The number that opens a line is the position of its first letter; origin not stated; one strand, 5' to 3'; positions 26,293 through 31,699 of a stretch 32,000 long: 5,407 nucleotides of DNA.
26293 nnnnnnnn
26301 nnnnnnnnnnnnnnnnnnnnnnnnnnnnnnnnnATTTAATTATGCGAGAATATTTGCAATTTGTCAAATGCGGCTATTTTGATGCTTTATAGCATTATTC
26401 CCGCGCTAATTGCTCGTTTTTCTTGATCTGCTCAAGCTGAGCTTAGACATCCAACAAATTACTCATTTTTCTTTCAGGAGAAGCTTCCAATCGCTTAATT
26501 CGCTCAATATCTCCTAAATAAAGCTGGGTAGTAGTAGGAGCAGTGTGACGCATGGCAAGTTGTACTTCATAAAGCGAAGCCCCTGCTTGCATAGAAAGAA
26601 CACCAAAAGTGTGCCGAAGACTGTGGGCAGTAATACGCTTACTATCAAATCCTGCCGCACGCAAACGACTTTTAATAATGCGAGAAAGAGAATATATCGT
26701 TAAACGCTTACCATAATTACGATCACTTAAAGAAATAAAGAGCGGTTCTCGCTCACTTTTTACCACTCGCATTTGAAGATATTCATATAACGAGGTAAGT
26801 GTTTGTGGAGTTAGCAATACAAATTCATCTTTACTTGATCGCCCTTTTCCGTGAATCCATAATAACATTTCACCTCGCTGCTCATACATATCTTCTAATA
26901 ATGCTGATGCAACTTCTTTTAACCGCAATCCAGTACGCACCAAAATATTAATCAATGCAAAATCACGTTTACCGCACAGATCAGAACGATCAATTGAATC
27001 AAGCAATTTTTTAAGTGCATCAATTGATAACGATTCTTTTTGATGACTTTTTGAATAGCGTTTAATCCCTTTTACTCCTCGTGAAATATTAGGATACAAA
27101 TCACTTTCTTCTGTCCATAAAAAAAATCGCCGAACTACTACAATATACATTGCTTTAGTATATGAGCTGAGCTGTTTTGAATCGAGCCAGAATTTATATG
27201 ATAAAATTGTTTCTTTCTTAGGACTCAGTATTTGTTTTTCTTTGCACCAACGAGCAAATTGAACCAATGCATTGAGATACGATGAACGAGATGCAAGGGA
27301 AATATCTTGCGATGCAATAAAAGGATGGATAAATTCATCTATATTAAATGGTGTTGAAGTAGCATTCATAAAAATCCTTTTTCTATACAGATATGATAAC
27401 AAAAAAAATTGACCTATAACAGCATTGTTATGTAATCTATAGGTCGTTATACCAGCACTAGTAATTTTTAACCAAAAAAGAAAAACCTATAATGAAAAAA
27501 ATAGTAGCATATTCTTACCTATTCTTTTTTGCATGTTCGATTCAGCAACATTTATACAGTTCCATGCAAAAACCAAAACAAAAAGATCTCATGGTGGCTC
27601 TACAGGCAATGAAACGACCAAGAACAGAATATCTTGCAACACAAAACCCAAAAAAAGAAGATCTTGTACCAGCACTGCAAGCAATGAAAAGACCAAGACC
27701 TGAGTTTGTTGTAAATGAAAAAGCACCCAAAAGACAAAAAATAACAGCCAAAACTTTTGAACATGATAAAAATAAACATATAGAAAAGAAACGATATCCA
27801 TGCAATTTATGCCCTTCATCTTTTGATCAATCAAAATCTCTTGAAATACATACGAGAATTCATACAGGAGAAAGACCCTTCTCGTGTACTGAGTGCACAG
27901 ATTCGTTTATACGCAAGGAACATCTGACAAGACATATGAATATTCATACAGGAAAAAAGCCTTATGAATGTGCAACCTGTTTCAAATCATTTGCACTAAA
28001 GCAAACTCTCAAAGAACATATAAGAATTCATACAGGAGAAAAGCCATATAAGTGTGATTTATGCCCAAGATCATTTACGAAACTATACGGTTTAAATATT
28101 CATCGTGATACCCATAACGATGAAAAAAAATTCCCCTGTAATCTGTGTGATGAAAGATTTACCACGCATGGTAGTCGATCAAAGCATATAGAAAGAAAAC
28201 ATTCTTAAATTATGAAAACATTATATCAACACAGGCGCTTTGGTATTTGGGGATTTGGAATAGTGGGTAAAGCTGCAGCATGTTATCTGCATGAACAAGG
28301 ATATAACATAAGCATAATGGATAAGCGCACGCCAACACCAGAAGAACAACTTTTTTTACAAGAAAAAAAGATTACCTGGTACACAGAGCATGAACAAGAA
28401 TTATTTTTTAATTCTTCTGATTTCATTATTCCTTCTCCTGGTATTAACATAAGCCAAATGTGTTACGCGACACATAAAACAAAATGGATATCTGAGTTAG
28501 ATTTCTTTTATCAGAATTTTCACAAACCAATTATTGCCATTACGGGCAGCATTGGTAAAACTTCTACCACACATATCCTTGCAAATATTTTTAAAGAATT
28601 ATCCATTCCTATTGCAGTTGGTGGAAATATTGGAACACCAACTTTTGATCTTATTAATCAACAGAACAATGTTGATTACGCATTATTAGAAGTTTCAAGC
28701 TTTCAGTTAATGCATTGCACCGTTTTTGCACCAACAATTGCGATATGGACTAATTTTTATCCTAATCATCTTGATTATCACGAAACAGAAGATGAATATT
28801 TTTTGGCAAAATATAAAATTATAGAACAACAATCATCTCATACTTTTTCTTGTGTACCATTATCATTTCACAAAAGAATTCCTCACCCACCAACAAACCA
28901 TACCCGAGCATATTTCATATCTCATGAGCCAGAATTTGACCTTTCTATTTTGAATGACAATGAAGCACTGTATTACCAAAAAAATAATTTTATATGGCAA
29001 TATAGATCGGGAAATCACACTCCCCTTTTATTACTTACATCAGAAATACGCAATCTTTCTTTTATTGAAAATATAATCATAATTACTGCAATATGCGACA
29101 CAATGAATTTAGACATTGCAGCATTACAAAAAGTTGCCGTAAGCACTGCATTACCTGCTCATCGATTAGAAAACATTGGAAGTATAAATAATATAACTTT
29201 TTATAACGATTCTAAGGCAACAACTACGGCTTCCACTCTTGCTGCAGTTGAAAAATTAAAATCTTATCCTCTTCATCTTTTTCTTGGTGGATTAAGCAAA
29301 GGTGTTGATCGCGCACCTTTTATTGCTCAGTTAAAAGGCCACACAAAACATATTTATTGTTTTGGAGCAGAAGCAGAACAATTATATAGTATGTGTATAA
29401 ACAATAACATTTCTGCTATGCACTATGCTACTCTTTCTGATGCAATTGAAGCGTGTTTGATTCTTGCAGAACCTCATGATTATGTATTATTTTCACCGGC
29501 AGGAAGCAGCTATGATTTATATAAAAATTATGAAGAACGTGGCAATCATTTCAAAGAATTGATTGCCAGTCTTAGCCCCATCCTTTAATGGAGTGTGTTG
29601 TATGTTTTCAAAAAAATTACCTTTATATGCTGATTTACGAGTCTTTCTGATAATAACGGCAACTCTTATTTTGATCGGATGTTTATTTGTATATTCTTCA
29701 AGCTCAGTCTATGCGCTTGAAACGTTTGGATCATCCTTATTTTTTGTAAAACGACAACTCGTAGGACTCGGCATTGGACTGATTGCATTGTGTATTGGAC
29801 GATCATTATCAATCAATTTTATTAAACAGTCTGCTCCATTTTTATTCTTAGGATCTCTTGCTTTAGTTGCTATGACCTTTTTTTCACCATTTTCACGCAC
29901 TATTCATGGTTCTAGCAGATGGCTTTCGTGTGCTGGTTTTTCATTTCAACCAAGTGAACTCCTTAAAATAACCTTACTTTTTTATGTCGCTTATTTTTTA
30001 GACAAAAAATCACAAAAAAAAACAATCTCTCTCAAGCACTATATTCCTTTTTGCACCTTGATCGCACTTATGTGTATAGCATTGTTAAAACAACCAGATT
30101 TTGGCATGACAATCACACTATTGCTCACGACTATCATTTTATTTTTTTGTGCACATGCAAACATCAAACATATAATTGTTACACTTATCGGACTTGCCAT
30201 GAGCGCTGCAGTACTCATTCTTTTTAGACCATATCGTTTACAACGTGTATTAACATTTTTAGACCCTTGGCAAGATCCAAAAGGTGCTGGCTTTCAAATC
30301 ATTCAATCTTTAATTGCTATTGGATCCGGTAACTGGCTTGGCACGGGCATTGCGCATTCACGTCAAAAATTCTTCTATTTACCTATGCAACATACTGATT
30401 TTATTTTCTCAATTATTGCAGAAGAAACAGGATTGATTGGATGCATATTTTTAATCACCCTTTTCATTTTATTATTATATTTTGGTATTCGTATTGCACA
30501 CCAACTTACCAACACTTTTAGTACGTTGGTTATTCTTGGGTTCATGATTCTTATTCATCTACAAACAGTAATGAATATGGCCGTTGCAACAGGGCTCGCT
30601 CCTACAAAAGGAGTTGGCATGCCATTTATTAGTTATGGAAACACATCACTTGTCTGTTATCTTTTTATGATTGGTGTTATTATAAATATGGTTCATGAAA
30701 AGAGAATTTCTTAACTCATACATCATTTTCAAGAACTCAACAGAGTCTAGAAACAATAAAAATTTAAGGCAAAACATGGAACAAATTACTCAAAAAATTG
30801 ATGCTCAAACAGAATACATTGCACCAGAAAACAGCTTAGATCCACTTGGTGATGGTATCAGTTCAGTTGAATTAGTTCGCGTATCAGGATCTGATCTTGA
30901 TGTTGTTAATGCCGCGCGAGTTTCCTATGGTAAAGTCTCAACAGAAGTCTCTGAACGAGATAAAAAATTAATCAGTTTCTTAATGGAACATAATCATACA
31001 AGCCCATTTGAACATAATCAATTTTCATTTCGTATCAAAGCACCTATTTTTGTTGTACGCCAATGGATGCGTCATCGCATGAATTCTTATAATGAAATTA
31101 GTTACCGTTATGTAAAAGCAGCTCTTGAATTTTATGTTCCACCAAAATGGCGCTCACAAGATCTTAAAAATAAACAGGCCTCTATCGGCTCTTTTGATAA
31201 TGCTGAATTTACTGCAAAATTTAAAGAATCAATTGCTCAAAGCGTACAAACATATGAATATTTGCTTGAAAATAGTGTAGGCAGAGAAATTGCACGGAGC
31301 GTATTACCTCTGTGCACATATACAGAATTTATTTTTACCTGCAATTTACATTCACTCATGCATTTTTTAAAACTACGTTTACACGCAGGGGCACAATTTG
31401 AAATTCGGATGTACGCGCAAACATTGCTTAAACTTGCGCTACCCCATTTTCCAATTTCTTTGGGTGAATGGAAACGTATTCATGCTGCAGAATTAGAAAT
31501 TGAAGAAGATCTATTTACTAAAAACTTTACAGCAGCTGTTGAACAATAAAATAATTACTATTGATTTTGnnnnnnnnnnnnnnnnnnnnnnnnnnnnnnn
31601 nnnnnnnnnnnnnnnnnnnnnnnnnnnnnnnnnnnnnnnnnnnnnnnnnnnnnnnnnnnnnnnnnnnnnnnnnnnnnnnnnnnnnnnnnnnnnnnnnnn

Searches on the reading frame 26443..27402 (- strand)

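Call 15: search_protein_families(library=pfam, proteins=[window:26443-27402:-], max_evalue=0.001)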
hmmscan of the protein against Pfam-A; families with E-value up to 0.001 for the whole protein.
window:26443-27402:- (319 aa): 3 families
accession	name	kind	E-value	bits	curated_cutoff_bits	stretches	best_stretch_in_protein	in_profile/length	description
PF00589.27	Phage_integrase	-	2.1e-20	73.6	27.1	1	126-296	4-166/172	Phage integrase family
PF02899.23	Phage_int_SAM_1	-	0.00011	22.9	22.3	1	21-96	1-78/83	Phage integrase, N-terminal SAM-like domain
PF13495.12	Phage_int_SAM_4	-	0.00057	20.7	27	0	31-101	11-82/85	Phage integrase, N-terminal SAM-like domain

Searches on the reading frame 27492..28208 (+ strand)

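Call 15: search_protein_families(library=pfam, proteins=[window:27492-28208:+], max_evalue=0.001)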
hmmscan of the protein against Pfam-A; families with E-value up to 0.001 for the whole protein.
window:27492-28208:+ (238 aa): 6 families
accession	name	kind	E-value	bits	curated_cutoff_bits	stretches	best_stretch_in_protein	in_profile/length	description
PF13465.12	zf-H2C2_2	-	5.6e-36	121.3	40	4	173-196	2-25/26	Zinc-finger double domain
PF00096.32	zf-C2H2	-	3.3e-22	78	25.2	2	130-152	1-23/23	Zinc finger, C2H2 type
PF13894.12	zf-C2H2_4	-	6.1e-15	54.9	27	0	130-152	1-23/24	C2H2-type zinc finger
PF23561.1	zf-C2H2_15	-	2.9e-06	27.6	27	0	159-184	5-30/30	C2H2 zinc finger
PF13912.12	zf-C2H2_6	-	1.7e-05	25.1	25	0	186-210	2-26/27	C2H2-type zinc finger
PF23611.1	zf-C2H2_16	-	6.7e-05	23.2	27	0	102-127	1-26/26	C2H2 zinc finger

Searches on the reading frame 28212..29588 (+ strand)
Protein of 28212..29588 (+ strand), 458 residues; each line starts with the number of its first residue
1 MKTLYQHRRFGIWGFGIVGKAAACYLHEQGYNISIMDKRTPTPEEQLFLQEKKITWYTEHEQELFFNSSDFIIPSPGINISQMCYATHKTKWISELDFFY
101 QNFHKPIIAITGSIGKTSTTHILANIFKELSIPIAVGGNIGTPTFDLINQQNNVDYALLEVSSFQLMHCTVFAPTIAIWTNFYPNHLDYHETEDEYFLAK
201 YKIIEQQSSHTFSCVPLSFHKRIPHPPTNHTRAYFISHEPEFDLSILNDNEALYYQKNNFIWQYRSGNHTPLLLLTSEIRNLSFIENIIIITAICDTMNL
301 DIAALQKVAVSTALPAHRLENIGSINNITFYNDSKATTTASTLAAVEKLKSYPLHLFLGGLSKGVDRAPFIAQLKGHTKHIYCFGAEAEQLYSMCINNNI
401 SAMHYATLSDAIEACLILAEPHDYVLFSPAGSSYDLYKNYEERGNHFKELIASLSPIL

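Call 15: search_protein_families(library=pfam, proteins=[window:28212-29588:+], max_evalue=0.001)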
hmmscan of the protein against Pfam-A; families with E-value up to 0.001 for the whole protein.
window:28212-29588:+ (458 aa): 3 families
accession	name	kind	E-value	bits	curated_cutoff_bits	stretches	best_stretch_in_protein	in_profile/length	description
PF08245.18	Mur_ligase_M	-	1e-21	78.3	24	1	110-220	1-126/200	Mur ligase middle domain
PF02875.26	Mur_ligase_C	-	3.6e-13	50.9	28.4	1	317-431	1-127/127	Mur ligase, glutamate ligase domain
PF21799.2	MurD-like_N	-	1.8e-08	35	27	1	12-84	5-75/88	Mur ligase MurD-like, N-terminal domain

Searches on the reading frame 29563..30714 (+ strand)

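Call 15: search_protein_families(library=pfam, proteins=[window:29563-30714:+], max_evalue=0.001)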
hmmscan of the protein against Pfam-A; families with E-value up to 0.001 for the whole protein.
window:29563-30714:+ (383 aa): 1 family
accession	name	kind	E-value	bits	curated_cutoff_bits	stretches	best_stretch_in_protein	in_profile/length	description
PF01098.24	FTSW_RODA_SPOVE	-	6.2e-99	331.8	26.4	1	28-381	4-355/356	Cell cycle protein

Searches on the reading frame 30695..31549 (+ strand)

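Call 83: search_protein_families(library=pfam, proteins=[window:30695-31549:+], max_evalue=0.001)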
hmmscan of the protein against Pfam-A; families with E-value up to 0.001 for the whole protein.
window:30695-31549:+ (284 aa): 1 family
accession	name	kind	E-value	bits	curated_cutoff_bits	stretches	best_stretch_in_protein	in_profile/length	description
PF02511.20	Thy1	-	1.8e-56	191.4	24.8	1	60-253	2-190/191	Thymidylate synthase complementing protein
